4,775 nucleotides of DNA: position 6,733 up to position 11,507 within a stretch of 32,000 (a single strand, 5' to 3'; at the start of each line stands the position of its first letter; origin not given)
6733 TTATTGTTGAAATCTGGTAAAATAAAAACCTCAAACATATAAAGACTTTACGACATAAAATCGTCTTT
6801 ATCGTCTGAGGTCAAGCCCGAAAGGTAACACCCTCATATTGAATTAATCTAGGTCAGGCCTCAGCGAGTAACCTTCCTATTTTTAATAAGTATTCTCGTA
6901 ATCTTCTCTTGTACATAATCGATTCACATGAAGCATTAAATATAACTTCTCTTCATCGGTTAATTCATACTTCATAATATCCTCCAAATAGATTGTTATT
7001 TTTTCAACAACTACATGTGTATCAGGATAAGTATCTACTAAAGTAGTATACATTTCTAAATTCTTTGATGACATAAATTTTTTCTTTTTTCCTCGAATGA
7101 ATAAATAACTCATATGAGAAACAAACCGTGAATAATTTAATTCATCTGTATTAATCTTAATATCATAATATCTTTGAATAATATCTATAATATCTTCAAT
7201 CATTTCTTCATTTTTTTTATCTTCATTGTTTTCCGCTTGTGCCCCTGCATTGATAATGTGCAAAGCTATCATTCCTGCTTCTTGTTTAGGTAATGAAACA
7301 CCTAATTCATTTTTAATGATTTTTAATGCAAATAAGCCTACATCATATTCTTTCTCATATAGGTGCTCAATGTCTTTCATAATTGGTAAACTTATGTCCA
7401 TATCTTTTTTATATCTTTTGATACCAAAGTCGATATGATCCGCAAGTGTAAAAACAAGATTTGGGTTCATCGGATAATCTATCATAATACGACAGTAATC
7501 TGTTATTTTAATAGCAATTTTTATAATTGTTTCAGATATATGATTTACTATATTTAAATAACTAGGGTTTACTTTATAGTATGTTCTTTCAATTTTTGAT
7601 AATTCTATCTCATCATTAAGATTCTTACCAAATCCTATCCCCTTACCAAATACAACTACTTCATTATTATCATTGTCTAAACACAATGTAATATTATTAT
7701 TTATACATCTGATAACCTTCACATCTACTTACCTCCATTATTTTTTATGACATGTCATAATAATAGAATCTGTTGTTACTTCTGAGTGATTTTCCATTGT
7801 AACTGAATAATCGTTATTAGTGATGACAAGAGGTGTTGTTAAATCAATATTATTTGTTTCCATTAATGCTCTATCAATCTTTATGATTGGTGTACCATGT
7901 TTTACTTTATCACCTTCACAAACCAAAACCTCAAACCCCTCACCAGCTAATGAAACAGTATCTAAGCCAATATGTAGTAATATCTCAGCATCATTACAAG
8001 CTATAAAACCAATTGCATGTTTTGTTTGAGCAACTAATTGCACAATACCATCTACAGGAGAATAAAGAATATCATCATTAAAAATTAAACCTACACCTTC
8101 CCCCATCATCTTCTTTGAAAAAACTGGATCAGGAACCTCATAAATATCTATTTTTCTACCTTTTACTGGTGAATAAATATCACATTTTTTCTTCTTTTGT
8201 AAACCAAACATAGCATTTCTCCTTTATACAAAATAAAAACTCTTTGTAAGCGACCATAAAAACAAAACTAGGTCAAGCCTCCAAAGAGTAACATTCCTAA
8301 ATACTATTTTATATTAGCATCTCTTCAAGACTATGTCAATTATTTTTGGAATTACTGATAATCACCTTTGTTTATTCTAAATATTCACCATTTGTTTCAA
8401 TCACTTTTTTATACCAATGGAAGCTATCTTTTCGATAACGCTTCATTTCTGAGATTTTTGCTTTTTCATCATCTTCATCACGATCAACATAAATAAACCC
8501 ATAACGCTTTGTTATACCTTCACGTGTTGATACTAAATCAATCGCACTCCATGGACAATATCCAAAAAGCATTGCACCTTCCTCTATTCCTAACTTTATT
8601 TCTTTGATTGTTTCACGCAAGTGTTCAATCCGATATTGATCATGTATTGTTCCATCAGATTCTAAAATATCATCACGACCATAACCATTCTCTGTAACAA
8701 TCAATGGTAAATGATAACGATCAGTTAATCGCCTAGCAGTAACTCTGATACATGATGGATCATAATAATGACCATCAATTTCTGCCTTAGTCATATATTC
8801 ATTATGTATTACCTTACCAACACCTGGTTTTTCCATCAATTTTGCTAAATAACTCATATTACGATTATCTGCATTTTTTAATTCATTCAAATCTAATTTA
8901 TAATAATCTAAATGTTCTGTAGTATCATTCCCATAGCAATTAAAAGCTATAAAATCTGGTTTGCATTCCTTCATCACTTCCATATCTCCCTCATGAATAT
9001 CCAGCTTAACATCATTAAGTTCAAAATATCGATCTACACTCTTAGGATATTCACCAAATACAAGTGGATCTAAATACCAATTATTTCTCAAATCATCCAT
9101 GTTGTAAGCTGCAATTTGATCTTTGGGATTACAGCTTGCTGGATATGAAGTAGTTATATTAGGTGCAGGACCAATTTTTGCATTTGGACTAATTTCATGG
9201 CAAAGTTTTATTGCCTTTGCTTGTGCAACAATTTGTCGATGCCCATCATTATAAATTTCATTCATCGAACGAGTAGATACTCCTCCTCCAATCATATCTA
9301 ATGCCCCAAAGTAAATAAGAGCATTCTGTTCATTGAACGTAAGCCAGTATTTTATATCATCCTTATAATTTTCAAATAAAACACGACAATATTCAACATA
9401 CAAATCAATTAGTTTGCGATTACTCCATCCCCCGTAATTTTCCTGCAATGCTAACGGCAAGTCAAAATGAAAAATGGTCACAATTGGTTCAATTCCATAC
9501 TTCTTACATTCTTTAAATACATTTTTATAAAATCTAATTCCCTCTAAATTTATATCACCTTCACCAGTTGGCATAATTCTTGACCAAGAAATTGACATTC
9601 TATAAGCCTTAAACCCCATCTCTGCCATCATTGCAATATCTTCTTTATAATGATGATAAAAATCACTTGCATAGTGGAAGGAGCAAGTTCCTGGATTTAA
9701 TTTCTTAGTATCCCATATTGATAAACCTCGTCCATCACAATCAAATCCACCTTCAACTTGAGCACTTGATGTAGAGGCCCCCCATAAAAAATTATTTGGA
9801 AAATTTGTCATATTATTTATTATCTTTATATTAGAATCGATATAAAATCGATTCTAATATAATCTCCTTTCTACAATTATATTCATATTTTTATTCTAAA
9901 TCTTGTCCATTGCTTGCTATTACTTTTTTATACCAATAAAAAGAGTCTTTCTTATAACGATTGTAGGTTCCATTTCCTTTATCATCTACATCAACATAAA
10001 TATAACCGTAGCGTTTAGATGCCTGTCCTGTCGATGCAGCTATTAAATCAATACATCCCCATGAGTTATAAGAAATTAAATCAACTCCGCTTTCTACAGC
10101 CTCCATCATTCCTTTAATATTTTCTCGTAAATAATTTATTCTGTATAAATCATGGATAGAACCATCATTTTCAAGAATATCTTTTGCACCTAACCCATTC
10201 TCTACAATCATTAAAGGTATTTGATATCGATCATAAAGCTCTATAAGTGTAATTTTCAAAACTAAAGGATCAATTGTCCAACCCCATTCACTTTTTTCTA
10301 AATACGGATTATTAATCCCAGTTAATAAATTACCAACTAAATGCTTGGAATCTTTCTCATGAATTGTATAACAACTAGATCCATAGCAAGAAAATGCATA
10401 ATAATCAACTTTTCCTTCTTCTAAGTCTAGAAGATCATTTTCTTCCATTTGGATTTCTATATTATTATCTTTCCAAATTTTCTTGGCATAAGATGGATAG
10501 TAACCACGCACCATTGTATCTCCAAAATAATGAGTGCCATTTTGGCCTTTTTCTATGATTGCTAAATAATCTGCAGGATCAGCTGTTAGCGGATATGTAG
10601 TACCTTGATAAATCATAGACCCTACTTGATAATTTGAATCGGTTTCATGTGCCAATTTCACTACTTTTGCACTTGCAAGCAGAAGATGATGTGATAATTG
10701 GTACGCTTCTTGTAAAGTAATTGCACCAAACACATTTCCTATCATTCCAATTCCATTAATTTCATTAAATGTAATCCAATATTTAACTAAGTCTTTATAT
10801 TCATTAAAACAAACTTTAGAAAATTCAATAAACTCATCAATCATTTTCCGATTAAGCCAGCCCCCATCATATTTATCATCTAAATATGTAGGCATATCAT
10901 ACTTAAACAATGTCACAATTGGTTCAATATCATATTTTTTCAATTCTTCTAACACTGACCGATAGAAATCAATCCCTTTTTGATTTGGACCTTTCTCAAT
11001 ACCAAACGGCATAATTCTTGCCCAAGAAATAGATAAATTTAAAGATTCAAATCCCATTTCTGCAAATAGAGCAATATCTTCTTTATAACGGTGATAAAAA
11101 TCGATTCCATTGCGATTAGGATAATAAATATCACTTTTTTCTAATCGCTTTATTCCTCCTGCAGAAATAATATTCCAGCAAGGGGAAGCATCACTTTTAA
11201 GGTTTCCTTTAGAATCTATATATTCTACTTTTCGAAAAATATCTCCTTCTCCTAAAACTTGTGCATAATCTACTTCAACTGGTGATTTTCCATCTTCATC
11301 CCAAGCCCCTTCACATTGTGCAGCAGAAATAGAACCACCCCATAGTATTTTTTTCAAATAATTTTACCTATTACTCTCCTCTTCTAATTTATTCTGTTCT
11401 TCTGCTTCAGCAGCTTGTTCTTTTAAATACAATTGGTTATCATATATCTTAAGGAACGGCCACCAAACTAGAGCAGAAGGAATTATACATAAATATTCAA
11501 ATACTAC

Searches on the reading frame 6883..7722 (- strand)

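Call 7: search_protein_families(library=pfam, proteins=[window:6883-7722:-], max_evalue=0.00001)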
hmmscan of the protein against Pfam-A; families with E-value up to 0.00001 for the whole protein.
window:6883-7722:- (279 aa): 2 families
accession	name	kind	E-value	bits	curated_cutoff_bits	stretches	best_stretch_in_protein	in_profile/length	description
PF00874.25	PRD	-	1.4e-26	93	23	2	80-159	10-90/90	PRD domain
PF03123.20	CAT_RBD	-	5.6e-17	61.9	25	1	1-49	1-49/57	CAT RNA binding domain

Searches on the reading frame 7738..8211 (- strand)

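Call 7: search_protein_families(library=pfam, proteins=[window:7738-8211:-], max_evalue=0.00001)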
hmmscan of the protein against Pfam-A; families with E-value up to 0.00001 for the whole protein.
window:7738-8211:- (157 aa): 1 family
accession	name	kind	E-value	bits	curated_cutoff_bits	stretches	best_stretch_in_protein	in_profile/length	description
PF00358.26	PTS_EIIA_1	-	2e-44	150.8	27.2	1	11-134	2-125/127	phosphoenolpyruvate-dependent sugar phosphotransferase system, EIIA 1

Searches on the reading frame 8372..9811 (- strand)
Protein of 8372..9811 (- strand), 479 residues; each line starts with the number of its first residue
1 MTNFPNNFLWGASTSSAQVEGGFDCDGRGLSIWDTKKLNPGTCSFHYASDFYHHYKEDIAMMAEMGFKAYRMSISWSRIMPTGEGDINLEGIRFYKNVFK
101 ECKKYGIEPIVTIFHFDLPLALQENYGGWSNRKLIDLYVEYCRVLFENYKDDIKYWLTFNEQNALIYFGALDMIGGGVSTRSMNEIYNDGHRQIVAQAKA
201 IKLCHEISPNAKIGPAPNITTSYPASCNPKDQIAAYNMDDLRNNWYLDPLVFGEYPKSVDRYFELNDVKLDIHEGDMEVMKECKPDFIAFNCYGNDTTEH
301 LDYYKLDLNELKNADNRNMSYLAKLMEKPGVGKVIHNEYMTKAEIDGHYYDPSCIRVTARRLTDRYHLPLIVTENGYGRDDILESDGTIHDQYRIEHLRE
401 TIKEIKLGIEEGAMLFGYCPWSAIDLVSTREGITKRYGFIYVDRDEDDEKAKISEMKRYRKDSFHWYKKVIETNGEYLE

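Call 6: search_protein_families(library=pfam, proteins=[window:8372-9811:-], max_evalue=0.00001)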
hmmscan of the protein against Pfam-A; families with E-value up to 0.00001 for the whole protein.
window:8372-9811:- (479 aa): 1 family
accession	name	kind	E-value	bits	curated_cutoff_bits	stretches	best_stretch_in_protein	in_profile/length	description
PF00232.24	Glyco_hydro_1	-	6e-130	434.1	22.6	1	3-475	4-452/453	Glycosyl hydrolase family 1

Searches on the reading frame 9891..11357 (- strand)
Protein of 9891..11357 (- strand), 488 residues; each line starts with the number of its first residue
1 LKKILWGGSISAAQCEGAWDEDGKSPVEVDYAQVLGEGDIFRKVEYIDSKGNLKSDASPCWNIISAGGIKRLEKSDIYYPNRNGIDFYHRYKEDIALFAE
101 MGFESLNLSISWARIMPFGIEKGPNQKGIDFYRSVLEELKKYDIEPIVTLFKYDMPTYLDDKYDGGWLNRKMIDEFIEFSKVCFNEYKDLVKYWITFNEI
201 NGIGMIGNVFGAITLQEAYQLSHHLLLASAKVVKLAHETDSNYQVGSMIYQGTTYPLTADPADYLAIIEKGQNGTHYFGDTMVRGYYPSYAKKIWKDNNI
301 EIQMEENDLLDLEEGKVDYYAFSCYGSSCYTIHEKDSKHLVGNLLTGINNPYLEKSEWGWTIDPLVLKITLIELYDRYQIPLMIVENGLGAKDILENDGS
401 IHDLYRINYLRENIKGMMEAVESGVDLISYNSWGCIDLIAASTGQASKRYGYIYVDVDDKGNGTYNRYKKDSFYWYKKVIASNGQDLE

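Call 6: search_protein_families(library=pfam, proteins=[window:9891-11357:-], max_evalue=0.00001)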
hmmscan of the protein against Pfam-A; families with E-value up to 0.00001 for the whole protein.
window:9891-11357:- (488 aa): 1 family
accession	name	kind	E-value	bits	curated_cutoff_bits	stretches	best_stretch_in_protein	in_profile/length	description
PF00232.24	Glyco_hydro_1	-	3.6e-109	365.6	22.6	1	84-484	53-452/453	Glycosyl hydrolase family 1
